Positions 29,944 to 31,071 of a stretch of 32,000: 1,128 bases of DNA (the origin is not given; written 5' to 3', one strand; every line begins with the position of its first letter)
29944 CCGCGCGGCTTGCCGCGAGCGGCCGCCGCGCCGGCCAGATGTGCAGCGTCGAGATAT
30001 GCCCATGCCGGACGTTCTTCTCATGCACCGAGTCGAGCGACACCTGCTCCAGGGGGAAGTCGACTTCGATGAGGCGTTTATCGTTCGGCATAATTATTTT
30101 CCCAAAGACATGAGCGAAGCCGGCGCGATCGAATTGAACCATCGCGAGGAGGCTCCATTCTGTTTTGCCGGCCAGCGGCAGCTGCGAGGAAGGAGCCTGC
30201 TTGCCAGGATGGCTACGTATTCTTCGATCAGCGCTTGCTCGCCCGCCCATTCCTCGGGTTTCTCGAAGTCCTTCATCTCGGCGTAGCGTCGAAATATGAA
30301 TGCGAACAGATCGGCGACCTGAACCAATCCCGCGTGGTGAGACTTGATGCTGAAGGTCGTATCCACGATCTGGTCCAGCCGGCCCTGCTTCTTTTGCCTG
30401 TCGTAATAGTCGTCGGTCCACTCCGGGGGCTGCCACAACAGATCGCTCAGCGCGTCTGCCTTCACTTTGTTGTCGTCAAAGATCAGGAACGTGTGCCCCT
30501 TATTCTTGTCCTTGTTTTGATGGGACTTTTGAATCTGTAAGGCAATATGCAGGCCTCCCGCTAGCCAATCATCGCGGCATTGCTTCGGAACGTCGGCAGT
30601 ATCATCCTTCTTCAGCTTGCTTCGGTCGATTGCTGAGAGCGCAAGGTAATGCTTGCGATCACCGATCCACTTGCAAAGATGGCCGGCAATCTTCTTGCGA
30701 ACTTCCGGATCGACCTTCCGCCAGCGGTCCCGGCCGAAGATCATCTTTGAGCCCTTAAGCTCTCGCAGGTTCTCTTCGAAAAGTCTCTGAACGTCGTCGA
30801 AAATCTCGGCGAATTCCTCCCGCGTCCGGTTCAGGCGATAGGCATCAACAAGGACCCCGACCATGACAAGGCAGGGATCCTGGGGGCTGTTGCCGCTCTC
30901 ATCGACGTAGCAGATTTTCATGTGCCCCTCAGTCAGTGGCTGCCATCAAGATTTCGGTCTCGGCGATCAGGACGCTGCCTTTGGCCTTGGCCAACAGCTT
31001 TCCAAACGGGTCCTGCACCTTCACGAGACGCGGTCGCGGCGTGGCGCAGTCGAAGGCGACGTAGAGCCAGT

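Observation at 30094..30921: Low-GC DUF3800 gene wedged with 7 nt and 2 nt junctions between the helicase and methylase genes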

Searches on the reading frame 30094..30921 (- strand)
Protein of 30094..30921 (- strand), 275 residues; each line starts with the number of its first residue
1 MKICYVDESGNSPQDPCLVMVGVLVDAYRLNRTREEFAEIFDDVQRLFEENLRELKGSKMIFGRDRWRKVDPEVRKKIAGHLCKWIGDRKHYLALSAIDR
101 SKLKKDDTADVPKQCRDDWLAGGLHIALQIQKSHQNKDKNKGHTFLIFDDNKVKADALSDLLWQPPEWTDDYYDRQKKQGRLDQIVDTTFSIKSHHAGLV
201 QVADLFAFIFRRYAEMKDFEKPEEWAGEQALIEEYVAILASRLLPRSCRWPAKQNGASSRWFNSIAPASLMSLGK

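Call 8: search_protein_families(library=pfam, proteins=[window:30094-30921:-], max_evalue=0.01)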
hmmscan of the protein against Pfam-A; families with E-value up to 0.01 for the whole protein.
window:30094-30921:- (275 aa): 1 family
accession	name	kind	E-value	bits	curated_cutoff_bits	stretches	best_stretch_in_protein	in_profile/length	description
PF12686.12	DUF3800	-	1.5e-14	55.3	21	1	3-213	1-149/149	Protein of unknown function (DUF3800)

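Call 9: search_protein_families(library=padloc, proteins=[window:30094-30921:-], max_evalue=0.01)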
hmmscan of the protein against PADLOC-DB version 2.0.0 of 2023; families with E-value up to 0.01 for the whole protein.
window:30094-30921:- (275 aa): 0 families

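Call 11: search_protein_families(library=ncbifam, proteins=[window:30094-30921:-], max_evalue=0.01)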
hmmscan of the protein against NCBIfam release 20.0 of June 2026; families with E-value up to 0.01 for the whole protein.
window:30094-30921:- (275 aa): 0 families

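Call 12: search_protein_families(library=phrogs, proteins=[window:30094-30921:-], max_evalue=0.1)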
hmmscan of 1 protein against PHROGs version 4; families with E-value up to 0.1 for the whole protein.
window:30094-30921:- (275 aa): 1 family
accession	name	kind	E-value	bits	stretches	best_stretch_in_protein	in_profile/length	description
phrog_38260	-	unknown function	0.0066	16.6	1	144-216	193-258/299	-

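Call 30: find_homologous_proteins(query=window:30094-30918:-, max_evalue=0.001)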
Query window:30094-30918:- (274 aa): 225 proteins with E <= 0.001 among 929 candidates; the best 120 are listed.
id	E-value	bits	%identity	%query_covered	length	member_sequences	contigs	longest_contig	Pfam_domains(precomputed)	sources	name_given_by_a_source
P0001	1.3e-185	633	100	100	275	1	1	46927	PF12686.13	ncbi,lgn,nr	ncbi:MAG TPA: DUF3800 domain-containing protein [Xanthobacteraceae bacterium]|nr:DUF3800 domain-cont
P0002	3.8e-168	576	90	100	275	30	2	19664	PF12686.13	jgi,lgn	jgi:hypothetical protein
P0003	2.3e-167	573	90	100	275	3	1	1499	PF12686.13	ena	-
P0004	1.1e-162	558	88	100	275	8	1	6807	PF12686.13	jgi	-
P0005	3.3e-160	550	85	100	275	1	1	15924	PF12686.13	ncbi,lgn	-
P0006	9.0e-159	545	85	100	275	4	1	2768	PF12686.13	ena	-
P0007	1.3e-158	545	85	100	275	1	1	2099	PF12686.13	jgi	jgi:hypothetical protein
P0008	8.1e-158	542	85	100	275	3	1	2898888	PF12686.13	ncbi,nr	ncbi:MAG: hypothetical protein KatS3mg119_0395 [Rhodothalassiaceae bacterium]|nr:MAG: hypothetical p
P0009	7.3e-157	539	82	100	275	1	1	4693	PF12686.13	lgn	-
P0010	6.7e-155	532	82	100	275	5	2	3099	PF12686.13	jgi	jgi:hypothetical protein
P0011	4.9e-153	526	81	100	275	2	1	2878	PF12686.13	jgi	jgi:hypothetical protein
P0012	4.9e-152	523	82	99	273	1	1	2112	PF12686.13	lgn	-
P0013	2.6e-151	521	81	100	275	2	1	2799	PF12686.13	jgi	jgi:hypothetical protein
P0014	8.1e-149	513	79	100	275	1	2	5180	PF12686.13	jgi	jgi:Protein of unknown function (DUF3800)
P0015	2.7e-145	501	77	100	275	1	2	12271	PF12686.13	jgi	jgi:uncharacterized protein DUF3800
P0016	1.7e-143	495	80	96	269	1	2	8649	PF12686.13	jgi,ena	jgi:hypothetical protein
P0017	4.3e-143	494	76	100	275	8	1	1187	PF12686.13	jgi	jgi:hypothetical protein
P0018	2.9e-141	488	77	99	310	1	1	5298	PF12686.13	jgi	jgi:Protein of unknown function (DUF3800)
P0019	1.5e-140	485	76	99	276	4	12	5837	PF12686.13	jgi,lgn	jgi:hypothetical protein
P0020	2.6e-138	478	80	93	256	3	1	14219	PF12686.13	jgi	jgi:hypothetical protein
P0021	2.3e-137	475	74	100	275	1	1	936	PF12686.13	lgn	-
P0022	1.6e-135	469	76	100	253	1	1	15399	PF12686.13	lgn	-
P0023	1.7e-135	469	73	97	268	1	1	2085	PF12686.13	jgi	jgi:hypothetical protein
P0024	2.3e-132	459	72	99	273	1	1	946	PF12686.13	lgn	-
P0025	8.0e-131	453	70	100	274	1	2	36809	PF12686.13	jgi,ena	-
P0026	8.2e-128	444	70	100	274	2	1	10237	PF12686.13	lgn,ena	-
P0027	1.3e-126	440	69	100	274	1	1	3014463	PF12686.13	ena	-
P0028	1.8e-126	439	69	100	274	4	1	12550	PF12686.13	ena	-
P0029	2.4e-126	439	68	99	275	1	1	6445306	PF12686.13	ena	-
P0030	1.0e-125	437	68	99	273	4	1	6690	PF12686.13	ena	-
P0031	2.6e-125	435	68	100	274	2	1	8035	PF12686.13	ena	-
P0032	3.5e-125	435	67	100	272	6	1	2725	PF12686.13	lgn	-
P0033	5.1e-125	434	68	100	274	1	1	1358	PF12686.13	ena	-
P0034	6.9e-125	434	67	100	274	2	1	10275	PF12686.13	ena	-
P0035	1.6e-124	433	68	100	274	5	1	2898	PF12686.13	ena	-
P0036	1.7e-124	433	68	100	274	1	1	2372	PF12686.13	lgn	-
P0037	1.8e-124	433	67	100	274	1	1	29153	PF12686.13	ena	-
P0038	1.9e-124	433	66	100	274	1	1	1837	PF12686.13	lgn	-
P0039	1.9e-124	433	68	100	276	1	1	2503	PF12686.13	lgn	-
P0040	2.9e-124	432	68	100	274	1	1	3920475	PF12686.13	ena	-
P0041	4.0e-124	432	73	92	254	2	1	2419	PF12686.13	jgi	jgi:hypothetical protein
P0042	4.9e-123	428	71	99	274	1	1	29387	PF12686.13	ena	-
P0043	1.4e-122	426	64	100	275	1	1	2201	PF12686.13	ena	-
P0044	3.9e-121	422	68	99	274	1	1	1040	PF12686.13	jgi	-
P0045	5.6e-121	421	65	100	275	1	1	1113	PF12686.13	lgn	-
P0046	9.6e-121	420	66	100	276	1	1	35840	PF12686.13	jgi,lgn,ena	-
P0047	1.4e-120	420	65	100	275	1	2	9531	PF12686.13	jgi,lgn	-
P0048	5.7e-120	418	66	100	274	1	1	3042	PF12686.13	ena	-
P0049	2.6e-119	416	67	100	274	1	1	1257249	PF12686.13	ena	-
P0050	1.5e-118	413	64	100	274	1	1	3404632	PF12686.13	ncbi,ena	-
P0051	1.7e-118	413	63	99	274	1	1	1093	PF12686.13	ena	-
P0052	2.3e-118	413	65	100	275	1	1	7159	PF12686.13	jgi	jgi:hypothetical protein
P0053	2.9e-118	412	64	100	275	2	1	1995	PF12686.13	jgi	jgi:hypothetical protein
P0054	3.2e-118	412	64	100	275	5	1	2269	PF12686.13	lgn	-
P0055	5.1e-118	411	65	99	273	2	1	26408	PF12686.13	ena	-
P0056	1.6e-117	410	64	99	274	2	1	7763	PF12686.13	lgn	-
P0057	4.0e-117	409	62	100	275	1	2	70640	PF12686.13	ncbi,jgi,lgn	-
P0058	6.7e-117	408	64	100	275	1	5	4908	PF12686.13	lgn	-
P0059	7.0e-117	408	63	100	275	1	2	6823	PF12686.13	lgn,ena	-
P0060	2.1e-116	406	62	100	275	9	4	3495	PF12686.13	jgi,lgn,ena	jgi:hypothetical protein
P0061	3.3e-116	406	63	100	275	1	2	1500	PF12686.13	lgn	-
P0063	5.7e-116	405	62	100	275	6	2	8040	PF12686.13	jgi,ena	-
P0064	1.4e-115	403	62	100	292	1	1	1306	PF12686.13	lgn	-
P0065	1.6e-115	403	61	100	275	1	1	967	PF12686.13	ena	-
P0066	2.2e-115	403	63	100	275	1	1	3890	PF12686.13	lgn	-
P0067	5.0e-115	402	65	97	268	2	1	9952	PF12686.13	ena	-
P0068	5.1e-115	402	63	100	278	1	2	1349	PF12686.13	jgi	jgi:hypothetical protein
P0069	5.3e-115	402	64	100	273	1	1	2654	PF12686.13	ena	-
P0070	7.5e-115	401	61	100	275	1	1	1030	PF12686.13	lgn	-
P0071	1.1e-114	400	62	100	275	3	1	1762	PF12686.13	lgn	-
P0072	1.4e-114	400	70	90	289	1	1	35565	PF12686.13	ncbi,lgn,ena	-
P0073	1.4e-114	400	62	100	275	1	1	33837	PF12686.13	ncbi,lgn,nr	ncbi:MAG TPA: DUF3800 domain-containing protein [Burkholderiales bacterium]|nr:DUF3800 domain-contai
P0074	1.5e-114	400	62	100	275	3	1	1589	PF12686.13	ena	-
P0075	2.1e-114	400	63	100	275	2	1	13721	PF12686.13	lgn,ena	-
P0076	2.8e-114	399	60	100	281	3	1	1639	PF12686.13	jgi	-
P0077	8.3e-114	398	60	100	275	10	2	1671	PF12686.13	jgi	-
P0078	1.1e-113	397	60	100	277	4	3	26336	PF12686.13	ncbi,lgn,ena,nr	ncbi:MAG: DUF3800 domain-containing protein [Planctomycetia bacterium]|nr:DUF3800 domain-containing 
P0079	1.1e-113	397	63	100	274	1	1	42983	PF12686.13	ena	-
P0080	1.6e-113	397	62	100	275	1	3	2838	PF12686.13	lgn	-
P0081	2.3e-113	396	62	100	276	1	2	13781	PF12686.13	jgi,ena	-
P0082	3.3e-113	396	59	100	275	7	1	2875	PF12686.13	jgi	jgi:hypothetical protein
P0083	5.0e-113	395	62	98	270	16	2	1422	PF12686.13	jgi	jgi:hypothetical protein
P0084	7.5e-113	395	62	100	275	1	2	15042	PF12686.13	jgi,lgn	jgi:hypothetical protein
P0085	9.4e-113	394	61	100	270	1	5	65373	PF12686.13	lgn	-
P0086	1.8e-112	393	61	100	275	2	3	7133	PF12686.13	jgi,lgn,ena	jgi:hypothetical protein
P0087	7.4e-112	391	62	100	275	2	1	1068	PF12686.13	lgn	-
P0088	1.0e-111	391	60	100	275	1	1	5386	PF12686.13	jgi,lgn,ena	-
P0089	2.0e-111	390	61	100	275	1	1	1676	PF12686.13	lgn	-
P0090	2.1e-111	390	61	100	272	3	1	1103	PF12686.13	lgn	-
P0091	2.3e-111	390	58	100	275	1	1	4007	PF12686.13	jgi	jgi:hypothetical protein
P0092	2.5e-111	390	61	100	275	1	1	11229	PF12686.13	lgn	-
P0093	2.6e-111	389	61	100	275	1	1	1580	PF12686.13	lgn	-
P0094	3.9e-111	389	61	100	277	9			PF12686.13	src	-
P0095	8.3e-111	388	61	100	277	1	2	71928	PF12686.13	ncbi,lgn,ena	-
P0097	9.5e-110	384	61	99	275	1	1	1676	PF12686.13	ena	-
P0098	2.2e-109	383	60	100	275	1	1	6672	PF12686.13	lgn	-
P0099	2.2e-109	383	61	100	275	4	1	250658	PF12686.13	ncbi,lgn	-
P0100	4.6e-109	382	59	99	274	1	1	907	PF12686.13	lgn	-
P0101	8.3e-109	381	60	99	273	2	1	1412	PF12686.13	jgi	-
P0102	9.3e-109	381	60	99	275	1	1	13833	PF12686.13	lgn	-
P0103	9.4e-109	381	61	99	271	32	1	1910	PF12686.13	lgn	-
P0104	2.3e-108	380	60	100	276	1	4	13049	PF12686.13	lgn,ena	-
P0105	2.9e-108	379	59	100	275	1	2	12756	PF12686.13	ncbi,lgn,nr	ncbi:MAG: DUF3800 domain-containing protein [Bryobacteraceae bacterium]|nr:DUF3800 domain-containing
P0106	4.2e-108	379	58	100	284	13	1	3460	PF12686.13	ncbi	-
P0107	6.5e-108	378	58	96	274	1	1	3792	PF12686.13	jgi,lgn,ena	-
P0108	1.2e-107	377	60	99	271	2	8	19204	PF12686.13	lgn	-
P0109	2.4e-107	376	62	93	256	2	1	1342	PF12686.13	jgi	-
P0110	3.0e-107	376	60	99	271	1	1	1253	PF12686.13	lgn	-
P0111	3.4e-107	376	59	100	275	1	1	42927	PF12686.13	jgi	jgi:hypothetical protein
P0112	6.0e-107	375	60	100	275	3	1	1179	PF12686.13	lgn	-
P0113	8.4e-107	375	59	100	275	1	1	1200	PF12686.13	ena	-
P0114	8.9e-107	375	59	100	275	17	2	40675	PF12686.13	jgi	jgi:hypothetical protein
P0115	2.2e-106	373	59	100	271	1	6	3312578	PF12686.13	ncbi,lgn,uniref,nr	ncbi:DUF3800 domain-containing protein [Kyrpidia spormannii]|uniref:Uncharacterized protein n=1 Tax=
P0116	2.0e-105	370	58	100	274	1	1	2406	PF12686.13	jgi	jgi:hypothetical protein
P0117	2.3e-105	370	58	100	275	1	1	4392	PF12686.13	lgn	-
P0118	4.3e-105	369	57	99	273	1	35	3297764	PF12686.13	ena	-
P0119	6.3e-105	369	58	99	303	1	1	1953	PF12686.13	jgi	jgi:Protein of unknown function (DUF3800)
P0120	1.1e-104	368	61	91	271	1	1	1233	PF12686.13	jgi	jgi:Protein of unknown function (DUF3800)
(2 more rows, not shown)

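Call 32: find_related_loci(query=A1, collection=genome_contigs, flank=10000)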
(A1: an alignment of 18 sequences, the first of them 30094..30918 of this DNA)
Query A1 (274 aa) in genome_contigs; peptide patterns used: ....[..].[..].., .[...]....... (x = any residue, [..] = any of these).
176 stretches matched a pattern; 21 encode a relative of the query (tblastn E <= 1e-3); 21 distinct loci.
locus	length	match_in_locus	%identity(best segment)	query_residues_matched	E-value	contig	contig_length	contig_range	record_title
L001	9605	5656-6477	88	1-274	5e-168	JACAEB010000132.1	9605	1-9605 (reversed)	MAG: Alphaproteobacteria bacterium isolate L.E.AP.19 k119_1687438, whole genome shotgun sequence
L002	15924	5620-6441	85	1-274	2e-163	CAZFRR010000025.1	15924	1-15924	MAG TPA_asm: uncultured Streptomycetaceae bacterium isolate binchicken_co165_43 genome assembly, contig: k141_1136797, w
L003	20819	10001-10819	68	1-273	1e-132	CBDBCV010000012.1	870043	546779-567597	MAG: Alphaproteobacteria bacterium isolate 0a395d48-fa07-49d0-ad8e-9481763700a5 genome assembly, contig: contig_12, whol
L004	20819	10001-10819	68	1-273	2e-131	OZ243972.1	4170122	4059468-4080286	MAG: Alphaproteobacteria bacterium isolate 09f1bc1b-1bad-4b92-9679-6e0ab018260f genome assembly, chromosome: 1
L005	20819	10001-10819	69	1-273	2e-130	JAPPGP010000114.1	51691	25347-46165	MAG: Defluviicoccus sp. isolate RHO1_bin_59 NODE_1400_length_51691_cov_34.209195, whole genome shotgun sequence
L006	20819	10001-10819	64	1-273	2e-123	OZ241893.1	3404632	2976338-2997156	MAG: Alphaproteobacteria bacterium isolate 372c8a3c-6624-47a1-ade8-b907dd38f8d0 genome assembly, chromosome: 1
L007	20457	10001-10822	61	1-274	3e-115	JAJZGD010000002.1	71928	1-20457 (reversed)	MAG: Planctomycetota bacterium isolate LL4.bin22 NODE_244_length_71928_cov_1.433908, whole genome shotgun sequence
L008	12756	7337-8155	59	1-273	6e-114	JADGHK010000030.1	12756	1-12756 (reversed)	MAG: Bryobacteraceae bacterium isolate HOG28 NODE_3268_length_12756_cov_16.051197, whole genome shotgun sequence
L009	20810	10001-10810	58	1-272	1e-109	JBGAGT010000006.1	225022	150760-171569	MAG: Casimicrobiaceae bacterium isolate MAG_MBR_H125.86 MBRH125-86_opera_contig_375, whole genome shotgun sequence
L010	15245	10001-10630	62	1-210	2e-89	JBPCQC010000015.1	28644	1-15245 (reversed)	MAG: Verrucomicrobiales bacterium isolate TH_ant_mag_198 S1Ck127_9743001_flag_0_multi_21.9816_len_28644, whole genome sh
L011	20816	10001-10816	51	1-272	5e-89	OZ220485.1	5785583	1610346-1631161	MAG: Bryobacterales bacterium isolate 86978798-6d99-423e-8588-835106a9727b genome assembly, chromosome: 1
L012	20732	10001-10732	57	29-273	2e-89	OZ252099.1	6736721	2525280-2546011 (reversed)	MAG: Bryobacterales bacterium isolate dc448f75-7b3f-414d-b321-0b274a23c026 genome assembly, chromosome: 1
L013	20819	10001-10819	49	1-273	4e-87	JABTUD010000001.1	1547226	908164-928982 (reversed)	MAG: Thermoflexaceae bacterium isolate H3_CFX4 seq001, whole genome shotgun sequence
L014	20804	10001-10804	46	1-266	3e-80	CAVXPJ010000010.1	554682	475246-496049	MAG: uncultured Acidobacteriaceae bacterium isolate MFD04540.bin.2.95 genome assembly, contig: contig_5224, whole genome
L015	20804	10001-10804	46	1-266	4e-80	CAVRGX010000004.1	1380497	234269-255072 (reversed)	MAG: uncultured Acidobacteriaceae bacterium isolate MFD05513.bin.1.269 genome assembly, contig: contig_5079, whole genom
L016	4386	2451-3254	45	1-272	6e-79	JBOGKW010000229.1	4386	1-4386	MAG: Terriglobales bacterium isolate SE1507_concoct.bin.28_sub NODE_18026_length_4386_cov_3.433435, whole genome shotgun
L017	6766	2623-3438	34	1-272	4e-49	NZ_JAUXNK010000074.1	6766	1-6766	MAG: Methanolobus sp. isolate C1_concoct.bin.76 C1_k141_194785, whole genome shotgun sequence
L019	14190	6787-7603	29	1-272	5e-33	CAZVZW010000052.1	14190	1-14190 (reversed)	MAG TPA_asm: uncultured Chloroflexota bacterium isolate SRP308112_co1_204 genome assembly, contig: NODE_7517_length_1419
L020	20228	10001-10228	37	1-59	1e-6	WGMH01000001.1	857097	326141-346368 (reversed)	MAG: Alphaproteobacteria bacterium isolate RI_492 c_000000037233, whole genome shotgun sequence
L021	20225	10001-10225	31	1-59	1e-4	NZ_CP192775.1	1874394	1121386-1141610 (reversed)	Agrobacterium sp. rho-13.3 chromosome 2, complete sequence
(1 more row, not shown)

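Call 36: search_protein_families(library=pfam, proteins=[L008:1031-3931:+, L008:3937-7155:+, L008:8179-11409:+, L015:6868-9975:+, L015:10843-12534:+, L015:12531-15221:+, L010:8748-10001:+, L011:9435-10001:+, L009:8972-9658:+, L009:10827-11789:+], max_evalue=0.001)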
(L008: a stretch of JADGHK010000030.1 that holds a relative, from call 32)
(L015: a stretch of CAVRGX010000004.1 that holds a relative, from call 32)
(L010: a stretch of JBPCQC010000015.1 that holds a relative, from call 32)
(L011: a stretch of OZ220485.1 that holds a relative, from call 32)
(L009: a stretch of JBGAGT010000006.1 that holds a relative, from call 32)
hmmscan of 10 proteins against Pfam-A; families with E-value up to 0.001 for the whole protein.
L008:1031-3931:+ (966 aa): 4 families
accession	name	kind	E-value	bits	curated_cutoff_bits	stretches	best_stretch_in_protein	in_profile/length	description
PF00176.29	SNF2-rel_dom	-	2.5e-33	115.9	24.9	1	52-295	14-264/290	SNF2-related domain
PF00271.37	Helicase_C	-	2.1e-20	73.4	23.5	1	449-556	5-110/110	Helicase conserved C-terminal domain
PF00270.35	DEAD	-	8.5e-09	35.8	26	1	54-196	15-161/167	DEAD/DEAH box helicase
PF04851.21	ResIII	-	1.2e-08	35.5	22.5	1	36-195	4-162/164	Type III restriction enzyme, res subunit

L008:3937-7155:+ (1072 aa): 1 family
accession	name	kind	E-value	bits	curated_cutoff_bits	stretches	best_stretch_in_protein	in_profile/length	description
PF01555.25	N6_N4_Mtase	-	2.1e-30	106.8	26.7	1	514-843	1-213/221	DNA methylase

L008:8179-11409:+ (1076 aa): 3 families
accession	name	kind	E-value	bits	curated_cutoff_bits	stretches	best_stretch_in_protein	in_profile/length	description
PF04851.21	ResIII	-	1.8e-10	41.4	22.5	1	164-311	20-162/164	Type III restriction enzyme, res subunit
PF18766.7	SWI2_SNF2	-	2e-06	28.1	26.7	1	166-288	17-135/221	SWI2/SNF2 ATPase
PF00270.35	DEAD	-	7.8e-06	26.2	26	1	170-285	17-132/167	DEAD/DEAH box helicase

L015:6868-9975:+ (1035 aa): 5 families
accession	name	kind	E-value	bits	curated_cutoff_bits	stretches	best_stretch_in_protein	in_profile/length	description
PF00176.29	SNF2-rel_dom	-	1.6e-33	116.5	24.9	1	117-346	14-254/290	SNF2-related domain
PF00271.37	Helicase_C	-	1.8e-20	73.7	23.5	1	519-627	4-110/110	Helicase conserved C-terminal domain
PF04851.21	ResIII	-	5.5e-10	39.8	22.5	1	100-260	3-162/164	Type III restriction enzyme, res subunit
PF00270.35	DEAD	-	2.3e-08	34.4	26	1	119-261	15-161/167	DEAD/DEAH box helicase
PF13872.12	AAA_34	-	6.8e-05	22.3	27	1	92-258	34-215/306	P-loop containing NTP hydrolase pore-1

L015:10843-12534:+ (563 aa): 2 families
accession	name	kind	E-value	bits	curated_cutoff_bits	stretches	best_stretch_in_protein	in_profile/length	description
PF01555.25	N6_N4_Mtase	-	8.5e-46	157.1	26.7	1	68-361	1-216/221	DNA methylase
PF03602.21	Cons_hypoth95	-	0.00038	20.6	24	0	57-96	104-142/182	Conserved hypothetical protein 95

L015:12531-15221:+ (896 aa): 3 families
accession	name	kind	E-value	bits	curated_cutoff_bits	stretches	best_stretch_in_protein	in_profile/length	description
PF04851.21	ResIII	-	1.9e-20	73.9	22.5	1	42-243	10-163/164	Type III restriction enzyme, res subunit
PF18766.7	SWI2_SNF2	-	6.2e-05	23.2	26.7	1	189-272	110-187/221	SWI2/SNF2 ATPase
PF00271.37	Helicase_C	-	0.00029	21.5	23.5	0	344-428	27-108/110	Helicase conserved C-terminal domain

L010:8748-10001:+ (417 aa): 2 families
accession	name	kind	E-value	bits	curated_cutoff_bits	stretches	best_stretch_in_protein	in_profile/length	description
PF06250.17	YhcG_C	-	5.1e-50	169.8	32.5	1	252-399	2-151/157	YhcG PDDEXK nuclease domain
PF17761.7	DUF1016_N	-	2.3e-37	128.6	32.8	1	36-225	1-137/137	DUF1016 N-terminal domain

L011:9435-10001:+ (188 aa): 1 family
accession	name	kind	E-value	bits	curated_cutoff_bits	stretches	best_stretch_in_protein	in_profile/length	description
PF13020.12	NOV_C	-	1.4e-08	35.1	22.1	1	86-150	26-86/91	Protein NO VEIN, C-terminal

L009:8972-9658:+ (228 aa): 2 families
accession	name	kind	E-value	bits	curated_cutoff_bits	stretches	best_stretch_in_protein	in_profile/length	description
PF10544.15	T5orf172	-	2.9e-14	53.8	20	1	24-111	1-100/101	T5orf172 domain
PF13455.12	MUG113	-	7.2e-10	39.8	22.3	1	38-110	1-72/73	Meiotically up-regulated gene 113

L009:10827-11789:+ (320 aa): 1 family
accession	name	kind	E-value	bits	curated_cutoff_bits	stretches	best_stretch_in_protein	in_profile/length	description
PF09126.16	NaeI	-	4.9e-55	187.2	25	1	65-311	17-265/288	Restriction endonuclease NaeI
